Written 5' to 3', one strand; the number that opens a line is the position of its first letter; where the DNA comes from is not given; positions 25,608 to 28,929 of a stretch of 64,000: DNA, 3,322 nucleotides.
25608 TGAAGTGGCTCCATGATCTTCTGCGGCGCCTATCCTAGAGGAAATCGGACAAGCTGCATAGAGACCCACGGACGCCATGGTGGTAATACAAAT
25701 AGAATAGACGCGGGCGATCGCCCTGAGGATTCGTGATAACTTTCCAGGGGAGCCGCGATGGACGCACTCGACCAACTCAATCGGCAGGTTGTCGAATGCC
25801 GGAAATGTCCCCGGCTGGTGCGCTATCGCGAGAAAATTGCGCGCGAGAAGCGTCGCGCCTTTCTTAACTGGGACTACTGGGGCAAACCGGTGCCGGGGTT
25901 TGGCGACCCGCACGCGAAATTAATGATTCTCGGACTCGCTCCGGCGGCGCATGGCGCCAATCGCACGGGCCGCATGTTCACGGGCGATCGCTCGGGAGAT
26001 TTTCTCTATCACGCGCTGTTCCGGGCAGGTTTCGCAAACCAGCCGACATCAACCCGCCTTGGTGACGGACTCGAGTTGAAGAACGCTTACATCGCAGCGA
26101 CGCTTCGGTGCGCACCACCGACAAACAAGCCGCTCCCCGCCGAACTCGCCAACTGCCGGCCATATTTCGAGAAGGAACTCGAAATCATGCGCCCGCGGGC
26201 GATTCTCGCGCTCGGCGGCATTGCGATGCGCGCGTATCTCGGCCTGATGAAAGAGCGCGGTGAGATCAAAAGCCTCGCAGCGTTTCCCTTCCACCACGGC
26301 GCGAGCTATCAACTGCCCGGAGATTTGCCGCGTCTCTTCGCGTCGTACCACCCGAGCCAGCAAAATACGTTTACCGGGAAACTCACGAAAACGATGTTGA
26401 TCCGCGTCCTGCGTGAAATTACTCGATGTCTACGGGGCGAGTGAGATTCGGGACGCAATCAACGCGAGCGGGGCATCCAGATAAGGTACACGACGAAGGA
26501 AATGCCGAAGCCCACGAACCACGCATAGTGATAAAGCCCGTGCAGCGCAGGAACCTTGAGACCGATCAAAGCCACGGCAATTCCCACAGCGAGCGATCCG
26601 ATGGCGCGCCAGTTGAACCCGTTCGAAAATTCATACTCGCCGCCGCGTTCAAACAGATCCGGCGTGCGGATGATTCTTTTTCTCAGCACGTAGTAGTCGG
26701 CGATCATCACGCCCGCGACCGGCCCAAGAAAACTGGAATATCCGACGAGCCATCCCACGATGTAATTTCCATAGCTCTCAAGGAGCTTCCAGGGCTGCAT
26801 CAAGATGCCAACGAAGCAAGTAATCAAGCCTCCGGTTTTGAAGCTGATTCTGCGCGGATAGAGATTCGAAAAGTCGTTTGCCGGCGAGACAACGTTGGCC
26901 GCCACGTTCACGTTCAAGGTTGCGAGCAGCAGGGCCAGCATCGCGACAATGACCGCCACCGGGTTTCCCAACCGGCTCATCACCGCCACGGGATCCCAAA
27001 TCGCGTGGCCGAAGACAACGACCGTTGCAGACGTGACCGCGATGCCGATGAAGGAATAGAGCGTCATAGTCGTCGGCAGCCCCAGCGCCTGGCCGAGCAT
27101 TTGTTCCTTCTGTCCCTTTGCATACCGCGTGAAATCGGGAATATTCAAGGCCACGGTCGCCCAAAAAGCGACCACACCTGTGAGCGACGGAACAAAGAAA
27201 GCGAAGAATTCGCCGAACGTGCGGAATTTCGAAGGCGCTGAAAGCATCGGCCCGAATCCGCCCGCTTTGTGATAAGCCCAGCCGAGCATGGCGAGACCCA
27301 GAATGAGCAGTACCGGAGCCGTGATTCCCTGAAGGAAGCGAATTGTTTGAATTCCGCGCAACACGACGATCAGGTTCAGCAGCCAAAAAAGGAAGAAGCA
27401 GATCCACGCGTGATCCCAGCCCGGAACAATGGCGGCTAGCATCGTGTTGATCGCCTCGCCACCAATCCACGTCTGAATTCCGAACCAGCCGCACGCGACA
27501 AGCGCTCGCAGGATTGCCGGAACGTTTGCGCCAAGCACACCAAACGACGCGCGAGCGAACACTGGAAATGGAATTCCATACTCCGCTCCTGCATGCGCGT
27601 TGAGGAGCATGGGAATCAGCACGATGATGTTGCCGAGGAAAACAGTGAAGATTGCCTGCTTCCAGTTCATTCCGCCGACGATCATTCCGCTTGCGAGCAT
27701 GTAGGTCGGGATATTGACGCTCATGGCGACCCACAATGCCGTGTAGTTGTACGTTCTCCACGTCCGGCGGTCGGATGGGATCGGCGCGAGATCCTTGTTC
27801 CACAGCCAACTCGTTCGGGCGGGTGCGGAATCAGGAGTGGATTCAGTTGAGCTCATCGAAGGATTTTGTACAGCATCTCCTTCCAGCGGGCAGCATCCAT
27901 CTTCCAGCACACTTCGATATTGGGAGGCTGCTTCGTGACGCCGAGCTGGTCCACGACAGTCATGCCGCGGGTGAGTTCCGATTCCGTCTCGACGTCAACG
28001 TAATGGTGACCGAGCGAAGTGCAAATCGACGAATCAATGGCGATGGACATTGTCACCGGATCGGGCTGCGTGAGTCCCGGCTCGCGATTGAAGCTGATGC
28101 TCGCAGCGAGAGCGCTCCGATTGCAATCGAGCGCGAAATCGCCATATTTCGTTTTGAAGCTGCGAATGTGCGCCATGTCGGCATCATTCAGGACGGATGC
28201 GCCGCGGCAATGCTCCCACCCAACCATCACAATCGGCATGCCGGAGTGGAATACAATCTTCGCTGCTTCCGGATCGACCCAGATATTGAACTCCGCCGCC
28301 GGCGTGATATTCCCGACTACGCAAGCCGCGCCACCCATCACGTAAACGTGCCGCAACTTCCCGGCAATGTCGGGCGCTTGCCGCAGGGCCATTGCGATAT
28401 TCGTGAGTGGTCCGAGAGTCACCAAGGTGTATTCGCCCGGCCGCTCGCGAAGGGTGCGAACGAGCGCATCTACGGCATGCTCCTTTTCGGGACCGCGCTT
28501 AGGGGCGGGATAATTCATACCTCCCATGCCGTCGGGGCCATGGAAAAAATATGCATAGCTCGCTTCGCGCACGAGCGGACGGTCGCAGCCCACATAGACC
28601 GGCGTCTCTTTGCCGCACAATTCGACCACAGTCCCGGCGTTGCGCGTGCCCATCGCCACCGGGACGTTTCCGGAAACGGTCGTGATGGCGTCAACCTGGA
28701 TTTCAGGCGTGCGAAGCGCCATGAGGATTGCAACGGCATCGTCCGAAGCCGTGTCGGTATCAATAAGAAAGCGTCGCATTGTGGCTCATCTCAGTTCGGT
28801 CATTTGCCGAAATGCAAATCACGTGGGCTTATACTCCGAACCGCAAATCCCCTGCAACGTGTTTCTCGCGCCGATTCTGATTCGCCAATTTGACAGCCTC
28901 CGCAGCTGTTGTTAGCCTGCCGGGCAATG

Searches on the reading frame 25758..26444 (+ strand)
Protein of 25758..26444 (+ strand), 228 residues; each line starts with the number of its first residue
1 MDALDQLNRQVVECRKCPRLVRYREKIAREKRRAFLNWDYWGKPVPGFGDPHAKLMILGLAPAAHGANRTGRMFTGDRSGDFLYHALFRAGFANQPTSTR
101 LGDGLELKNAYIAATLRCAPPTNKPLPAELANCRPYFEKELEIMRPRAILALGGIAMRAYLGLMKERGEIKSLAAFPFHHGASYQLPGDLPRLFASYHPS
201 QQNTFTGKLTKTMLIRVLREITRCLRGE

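Call 77: search_protein_families(library=pfam, proteins=[window:25758-26444:+])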
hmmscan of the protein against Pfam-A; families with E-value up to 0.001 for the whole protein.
window:25758-26444:+ (228 aa): 1 family
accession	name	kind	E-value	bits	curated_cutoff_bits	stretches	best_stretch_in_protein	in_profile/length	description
PF03167.25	UDG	-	3.6e-32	111.8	24.3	1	46-220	1-139/141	Uracil DNA glycosylase superfamily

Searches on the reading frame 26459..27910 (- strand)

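Call 77: search_protein_families(library=pfam, proteins=[window:26459-27910:-])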
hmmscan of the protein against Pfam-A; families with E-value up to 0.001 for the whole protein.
window:26459-27910:- (483 aa): 1 family
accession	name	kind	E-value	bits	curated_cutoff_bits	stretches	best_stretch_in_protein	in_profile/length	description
PF02133.21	Transp_cyt_pur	-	4.1e-123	411.9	23.5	1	43-467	1-440/440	Permease for cytosine/purines, uracil, thiamine, allantoin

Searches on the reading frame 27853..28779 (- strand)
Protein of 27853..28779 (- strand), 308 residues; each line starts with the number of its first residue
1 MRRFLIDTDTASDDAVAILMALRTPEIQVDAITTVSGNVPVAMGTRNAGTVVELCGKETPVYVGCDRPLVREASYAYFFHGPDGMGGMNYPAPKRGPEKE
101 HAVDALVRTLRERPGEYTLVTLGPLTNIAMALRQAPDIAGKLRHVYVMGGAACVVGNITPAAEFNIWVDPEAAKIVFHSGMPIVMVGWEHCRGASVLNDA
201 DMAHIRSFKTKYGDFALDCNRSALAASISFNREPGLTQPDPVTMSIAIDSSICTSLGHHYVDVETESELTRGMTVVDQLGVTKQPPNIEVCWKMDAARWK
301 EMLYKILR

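Call 77: search_protein_families(library=pfam, proteins=[window:27853-28779:-])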
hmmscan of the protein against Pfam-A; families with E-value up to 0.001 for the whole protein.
window:27853-28779:- (308 aa): 1 family
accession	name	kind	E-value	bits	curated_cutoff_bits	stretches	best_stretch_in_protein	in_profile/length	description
PF01156.24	IU_nuc_hydro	-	7.3e-96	321.8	34.2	1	5-300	2-296/297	Inosine-uridine preferring nucleoside hydrolase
